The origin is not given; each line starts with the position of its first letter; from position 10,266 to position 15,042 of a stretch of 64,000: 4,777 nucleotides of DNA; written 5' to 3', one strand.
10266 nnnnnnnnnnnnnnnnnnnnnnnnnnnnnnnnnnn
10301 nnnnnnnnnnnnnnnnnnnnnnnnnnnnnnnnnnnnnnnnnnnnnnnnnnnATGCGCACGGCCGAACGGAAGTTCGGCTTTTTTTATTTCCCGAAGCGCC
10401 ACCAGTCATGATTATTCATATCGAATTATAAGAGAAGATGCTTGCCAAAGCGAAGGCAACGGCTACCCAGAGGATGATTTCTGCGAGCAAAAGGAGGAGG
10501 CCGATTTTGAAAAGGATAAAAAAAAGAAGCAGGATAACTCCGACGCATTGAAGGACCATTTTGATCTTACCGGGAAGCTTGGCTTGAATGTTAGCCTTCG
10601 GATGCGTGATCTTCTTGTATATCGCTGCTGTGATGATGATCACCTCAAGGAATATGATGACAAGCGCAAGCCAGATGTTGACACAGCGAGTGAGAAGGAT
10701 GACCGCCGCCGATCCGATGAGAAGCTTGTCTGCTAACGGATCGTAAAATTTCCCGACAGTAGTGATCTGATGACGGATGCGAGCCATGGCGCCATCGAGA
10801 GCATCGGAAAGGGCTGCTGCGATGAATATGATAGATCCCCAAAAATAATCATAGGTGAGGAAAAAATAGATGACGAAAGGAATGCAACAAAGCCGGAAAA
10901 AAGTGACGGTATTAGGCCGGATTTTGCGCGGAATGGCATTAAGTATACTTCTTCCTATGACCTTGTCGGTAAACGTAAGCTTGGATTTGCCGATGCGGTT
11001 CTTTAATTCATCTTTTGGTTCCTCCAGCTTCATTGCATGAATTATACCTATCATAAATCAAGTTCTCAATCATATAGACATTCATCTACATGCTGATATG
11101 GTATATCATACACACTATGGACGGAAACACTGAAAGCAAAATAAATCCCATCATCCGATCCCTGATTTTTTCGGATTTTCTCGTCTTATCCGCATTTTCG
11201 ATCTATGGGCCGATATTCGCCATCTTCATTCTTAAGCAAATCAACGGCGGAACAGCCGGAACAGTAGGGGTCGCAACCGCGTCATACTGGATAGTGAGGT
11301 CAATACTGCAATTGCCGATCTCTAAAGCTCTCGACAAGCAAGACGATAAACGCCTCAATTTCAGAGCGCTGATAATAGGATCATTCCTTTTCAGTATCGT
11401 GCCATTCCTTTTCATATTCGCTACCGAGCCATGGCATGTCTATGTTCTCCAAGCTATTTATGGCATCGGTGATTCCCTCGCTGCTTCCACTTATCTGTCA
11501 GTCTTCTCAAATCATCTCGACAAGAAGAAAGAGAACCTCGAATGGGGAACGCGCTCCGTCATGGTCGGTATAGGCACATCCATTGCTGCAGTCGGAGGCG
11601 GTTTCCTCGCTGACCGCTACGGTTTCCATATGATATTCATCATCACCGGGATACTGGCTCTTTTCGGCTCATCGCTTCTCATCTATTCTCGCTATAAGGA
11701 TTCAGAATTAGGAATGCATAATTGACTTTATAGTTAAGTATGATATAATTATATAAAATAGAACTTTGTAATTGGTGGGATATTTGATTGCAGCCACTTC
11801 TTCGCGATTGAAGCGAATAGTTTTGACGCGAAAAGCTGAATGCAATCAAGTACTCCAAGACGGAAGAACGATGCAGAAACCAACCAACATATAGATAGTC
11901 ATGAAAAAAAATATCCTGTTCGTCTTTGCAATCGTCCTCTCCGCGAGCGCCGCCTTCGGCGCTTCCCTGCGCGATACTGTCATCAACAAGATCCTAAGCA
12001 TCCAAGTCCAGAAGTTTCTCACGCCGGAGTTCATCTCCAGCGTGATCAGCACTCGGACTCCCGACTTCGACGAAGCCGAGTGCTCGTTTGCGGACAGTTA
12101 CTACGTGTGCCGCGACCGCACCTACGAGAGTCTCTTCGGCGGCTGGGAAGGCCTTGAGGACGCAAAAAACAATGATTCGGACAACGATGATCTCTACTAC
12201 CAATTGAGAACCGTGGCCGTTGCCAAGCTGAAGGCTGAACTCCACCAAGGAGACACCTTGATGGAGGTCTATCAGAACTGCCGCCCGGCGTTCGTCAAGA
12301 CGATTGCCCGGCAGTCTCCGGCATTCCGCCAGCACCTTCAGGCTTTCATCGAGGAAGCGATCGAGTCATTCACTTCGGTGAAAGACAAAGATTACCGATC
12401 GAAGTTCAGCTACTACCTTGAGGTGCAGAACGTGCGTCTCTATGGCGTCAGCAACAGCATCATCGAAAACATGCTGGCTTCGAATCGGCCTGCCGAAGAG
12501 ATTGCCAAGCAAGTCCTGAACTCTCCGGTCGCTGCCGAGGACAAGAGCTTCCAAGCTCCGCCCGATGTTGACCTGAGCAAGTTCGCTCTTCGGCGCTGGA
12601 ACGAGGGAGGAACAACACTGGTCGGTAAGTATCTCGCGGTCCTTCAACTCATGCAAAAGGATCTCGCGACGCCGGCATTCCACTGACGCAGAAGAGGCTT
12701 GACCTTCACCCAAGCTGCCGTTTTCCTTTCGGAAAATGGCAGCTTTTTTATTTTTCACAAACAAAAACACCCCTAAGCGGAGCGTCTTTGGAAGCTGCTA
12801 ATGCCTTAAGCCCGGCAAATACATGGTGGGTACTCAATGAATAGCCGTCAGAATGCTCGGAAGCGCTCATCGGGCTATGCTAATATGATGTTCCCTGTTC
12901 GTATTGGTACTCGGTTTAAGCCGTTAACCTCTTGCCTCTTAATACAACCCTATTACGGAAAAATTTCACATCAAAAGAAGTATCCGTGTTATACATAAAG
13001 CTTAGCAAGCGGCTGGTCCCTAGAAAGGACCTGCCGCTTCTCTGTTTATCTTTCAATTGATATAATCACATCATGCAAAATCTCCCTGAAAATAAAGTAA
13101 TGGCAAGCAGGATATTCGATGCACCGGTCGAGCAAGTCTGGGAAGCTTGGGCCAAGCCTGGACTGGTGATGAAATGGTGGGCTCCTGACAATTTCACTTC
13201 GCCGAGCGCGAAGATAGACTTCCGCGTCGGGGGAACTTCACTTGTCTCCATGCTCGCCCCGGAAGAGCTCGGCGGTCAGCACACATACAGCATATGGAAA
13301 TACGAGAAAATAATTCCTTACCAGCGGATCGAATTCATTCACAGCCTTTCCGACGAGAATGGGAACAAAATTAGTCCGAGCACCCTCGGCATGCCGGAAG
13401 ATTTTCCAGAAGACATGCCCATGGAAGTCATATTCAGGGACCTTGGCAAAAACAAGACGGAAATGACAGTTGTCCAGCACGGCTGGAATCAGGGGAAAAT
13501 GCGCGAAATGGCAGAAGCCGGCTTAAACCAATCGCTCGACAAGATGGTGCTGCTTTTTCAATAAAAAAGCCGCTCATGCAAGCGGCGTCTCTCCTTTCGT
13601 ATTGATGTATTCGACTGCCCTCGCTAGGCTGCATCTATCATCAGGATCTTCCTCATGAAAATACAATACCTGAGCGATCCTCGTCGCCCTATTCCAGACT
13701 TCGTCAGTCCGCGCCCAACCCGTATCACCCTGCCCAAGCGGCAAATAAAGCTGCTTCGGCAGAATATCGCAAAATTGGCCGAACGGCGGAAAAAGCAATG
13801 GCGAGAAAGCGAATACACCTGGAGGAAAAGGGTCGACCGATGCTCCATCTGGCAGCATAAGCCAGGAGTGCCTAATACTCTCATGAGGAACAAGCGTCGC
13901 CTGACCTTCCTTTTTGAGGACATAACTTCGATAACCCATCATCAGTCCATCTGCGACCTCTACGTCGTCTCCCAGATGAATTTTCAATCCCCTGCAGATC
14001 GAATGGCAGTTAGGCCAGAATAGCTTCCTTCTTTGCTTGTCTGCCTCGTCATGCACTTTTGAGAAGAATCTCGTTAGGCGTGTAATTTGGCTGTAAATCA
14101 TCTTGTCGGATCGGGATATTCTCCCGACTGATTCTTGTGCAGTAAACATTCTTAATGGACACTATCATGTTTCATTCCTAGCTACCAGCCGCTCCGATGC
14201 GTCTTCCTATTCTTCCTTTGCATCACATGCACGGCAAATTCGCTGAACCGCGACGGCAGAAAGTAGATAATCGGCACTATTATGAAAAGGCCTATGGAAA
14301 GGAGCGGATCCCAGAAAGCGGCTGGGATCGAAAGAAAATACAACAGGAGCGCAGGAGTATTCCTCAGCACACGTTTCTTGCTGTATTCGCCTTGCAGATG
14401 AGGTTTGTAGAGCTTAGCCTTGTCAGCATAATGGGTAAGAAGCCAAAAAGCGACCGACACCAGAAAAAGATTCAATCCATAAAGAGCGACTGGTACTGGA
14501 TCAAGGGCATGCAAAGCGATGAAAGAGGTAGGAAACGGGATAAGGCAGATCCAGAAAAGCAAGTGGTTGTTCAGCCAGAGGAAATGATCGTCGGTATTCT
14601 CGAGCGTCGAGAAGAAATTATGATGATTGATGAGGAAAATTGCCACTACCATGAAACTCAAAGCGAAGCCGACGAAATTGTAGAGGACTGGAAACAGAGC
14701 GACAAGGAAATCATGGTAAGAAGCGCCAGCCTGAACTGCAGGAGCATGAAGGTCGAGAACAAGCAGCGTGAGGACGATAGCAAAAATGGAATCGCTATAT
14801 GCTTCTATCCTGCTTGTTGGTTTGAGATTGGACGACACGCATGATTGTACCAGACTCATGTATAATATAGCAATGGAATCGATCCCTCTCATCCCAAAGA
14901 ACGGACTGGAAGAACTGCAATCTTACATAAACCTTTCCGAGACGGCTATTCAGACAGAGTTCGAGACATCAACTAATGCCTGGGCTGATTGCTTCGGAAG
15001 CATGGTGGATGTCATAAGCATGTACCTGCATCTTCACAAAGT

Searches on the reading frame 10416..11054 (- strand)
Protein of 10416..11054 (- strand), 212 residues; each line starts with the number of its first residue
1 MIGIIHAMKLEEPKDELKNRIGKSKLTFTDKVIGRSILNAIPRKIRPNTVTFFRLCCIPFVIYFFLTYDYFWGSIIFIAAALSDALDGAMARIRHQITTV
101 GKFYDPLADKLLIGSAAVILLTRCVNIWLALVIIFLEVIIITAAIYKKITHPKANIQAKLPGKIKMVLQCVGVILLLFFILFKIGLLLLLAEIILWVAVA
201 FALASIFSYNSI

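Call 44: search_protein_families(library=pfam, proteins=[window:10416-11054:-], max_evalue=0.0001)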
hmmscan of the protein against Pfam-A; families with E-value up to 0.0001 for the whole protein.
window:10416-11054:- (212 aa): 1 family
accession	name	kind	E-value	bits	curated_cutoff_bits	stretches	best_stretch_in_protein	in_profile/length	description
PF01066.26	CDP-OH_P_transf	-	2.7e-32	112.7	22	1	46-203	3-151/152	CDP-alcohol phosphatidyltransferase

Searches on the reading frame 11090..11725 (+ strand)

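Call 44: search_protein_families(library=pfam, proteins=[window:11090-11725:+], max_evalue=0.0001)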
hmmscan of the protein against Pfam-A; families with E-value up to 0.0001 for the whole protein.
window:11090-11725:+ (211 aa): 2 families
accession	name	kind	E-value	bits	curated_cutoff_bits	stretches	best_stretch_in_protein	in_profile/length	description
PF07690.21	MFS_1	-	4.6e-21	75.6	33.4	1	26-199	2-173/347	Major Facilitator Superfamily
PF00083.30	Sugar_tr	-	5.6e-05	22.7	22.3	0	139-201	34-97/452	Sugar (and other) transporter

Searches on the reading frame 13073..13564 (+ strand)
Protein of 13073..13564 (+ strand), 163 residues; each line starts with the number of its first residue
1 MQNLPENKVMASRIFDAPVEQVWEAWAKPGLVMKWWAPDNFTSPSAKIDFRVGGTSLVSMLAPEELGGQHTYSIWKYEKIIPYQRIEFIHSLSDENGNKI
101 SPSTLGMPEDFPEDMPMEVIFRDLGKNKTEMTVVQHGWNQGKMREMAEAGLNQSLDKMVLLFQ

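Call 44: search_protein_families(library=pfam, proteins=[window:13073-13564:+], max_evalue=0.0001)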
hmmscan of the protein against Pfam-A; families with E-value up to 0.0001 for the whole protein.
window:13073-13564:+ (163 aa): 1 family
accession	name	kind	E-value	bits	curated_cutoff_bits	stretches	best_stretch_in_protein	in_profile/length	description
PF08327.17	AHSA1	-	1.8e-22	80.3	22.1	1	16-162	1-124/125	Activator of Hsp90 ATPase homolog 1-like protein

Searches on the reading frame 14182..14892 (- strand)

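Call 44: search_protein_families(library=pfam, proteins=[window:14182-14892:-], max_evalue=0.0001)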
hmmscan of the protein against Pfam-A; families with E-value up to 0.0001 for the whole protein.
window:14182-14892:- (236 aa): 1 family
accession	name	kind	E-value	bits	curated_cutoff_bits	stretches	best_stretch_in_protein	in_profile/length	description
PF06736.16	TMEM175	-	1.8e-23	83.3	25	1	28-119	1-88/88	Endosomal/lysosomal potassium channel TMEM175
